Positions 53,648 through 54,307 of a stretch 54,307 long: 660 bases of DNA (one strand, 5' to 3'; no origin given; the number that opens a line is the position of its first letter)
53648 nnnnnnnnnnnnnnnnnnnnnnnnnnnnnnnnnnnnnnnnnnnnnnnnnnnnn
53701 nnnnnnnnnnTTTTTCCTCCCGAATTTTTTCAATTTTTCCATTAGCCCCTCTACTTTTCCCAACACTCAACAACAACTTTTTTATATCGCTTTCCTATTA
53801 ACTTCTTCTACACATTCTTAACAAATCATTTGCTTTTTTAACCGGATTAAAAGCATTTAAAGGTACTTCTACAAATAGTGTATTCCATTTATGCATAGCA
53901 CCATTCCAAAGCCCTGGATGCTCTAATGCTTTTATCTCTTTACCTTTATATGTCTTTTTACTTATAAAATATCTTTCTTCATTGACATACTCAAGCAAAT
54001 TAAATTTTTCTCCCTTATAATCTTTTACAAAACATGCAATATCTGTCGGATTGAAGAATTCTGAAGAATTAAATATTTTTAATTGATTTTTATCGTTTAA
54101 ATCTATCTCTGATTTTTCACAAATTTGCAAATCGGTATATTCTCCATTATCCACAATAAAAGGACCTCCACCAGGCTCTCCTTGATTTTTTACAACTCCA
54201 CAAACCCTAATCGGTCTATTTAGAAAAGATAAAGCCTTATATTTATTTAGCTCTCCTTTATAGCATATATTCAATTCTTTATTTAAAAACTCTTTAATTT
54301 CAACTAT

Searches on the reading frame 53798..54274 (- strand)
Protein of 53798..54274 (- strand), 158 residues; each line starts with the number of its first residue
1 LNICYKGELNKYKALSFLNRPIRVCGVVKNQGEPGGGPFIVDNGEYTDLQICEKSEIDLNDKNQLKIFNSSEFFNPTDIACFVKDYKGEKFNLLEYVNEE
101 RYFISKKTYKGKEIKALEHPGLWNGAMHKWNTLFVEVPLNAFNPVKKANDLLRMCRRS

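Call 3: search_protein_families(library=pfam, proteins=[window:53798-54274:-], max_evalue=0.01)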
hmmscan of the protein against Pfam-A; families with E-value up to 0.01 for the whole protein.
window:53798-54274:- (158 aa): 1 family
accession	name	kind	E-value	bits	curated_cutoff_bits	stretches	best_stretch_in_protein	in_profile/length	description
PF14134.11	DUF4301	-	5.8e-69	233.7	27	1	15-154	364-504/507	Domain of unknown function (DUF4301)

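Call 34: search_protein_families(library=pfam, alignment_id=A3, max_evalue=0.0001)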
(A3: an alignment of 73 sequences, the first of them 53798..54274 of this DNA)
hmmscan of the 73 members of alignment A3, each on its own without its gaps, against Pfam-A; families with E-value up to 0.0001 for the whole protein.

A. member 1, window:53798-54274:- (158 aa): 1 family
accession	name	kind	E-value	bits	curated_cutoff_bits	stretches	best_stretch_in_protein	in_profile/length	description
PF14134.11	DUF4301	-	5.8e-69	233.7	27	1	15-154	364-504/507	Domain of unknown function (DUF4301)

B. families by the number of members that match (of 73 scanned): 57 families (the first 25 are shown)
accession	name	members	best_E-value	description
PF03992.22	ABM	21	8.1e-16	Antibiotic biosynthesis monooxygenase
PF01939.22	NucS_C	5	5.7e-44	Endonuclease NucS C-terminal domain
PF21003.3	NucS_N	5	1.6e-37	Endonuclease NucS N-terminal PH-like domain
PF02518.31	HATPase_c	5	4.1e-31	Histidine kinase-, DNA gyrase B-, and HSP90-like ATPase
PF00072.30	Response_reg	5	1.3e-26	Response regulator receiver domain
PF00989.32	PAS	3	1.5e-37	PAS fold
PF13426.13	PAS_9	2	1e-41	PAS domain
PF13188.13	PAS_8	2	3.1e-21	PAS domain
PF00512.31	HisKA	2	5.5e-14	His Kinase A (phospho-acceptor) domain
PF01314.23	AFOR_C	1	8.2e-118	Aldehyde ferredoxin oxidoreductase, domains 2 & 3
PF00330.25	Aconitase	1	6.2e-110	Aconitase family (aconitate hydratase)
PF02730.20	AFOR_N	1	3e-78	Aldehyde ferredoxin oxidoreductase, N-terminal domain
PF14134.11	DUF4301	1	5.8e-69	Domain of unknown function (DUF4301)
PF00204.31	DNA_gyraseB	1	9.3e-69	DNA gyrase B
PF17128.10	DUF5107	1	3.5e-55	Domain of unknown function (DUF5107)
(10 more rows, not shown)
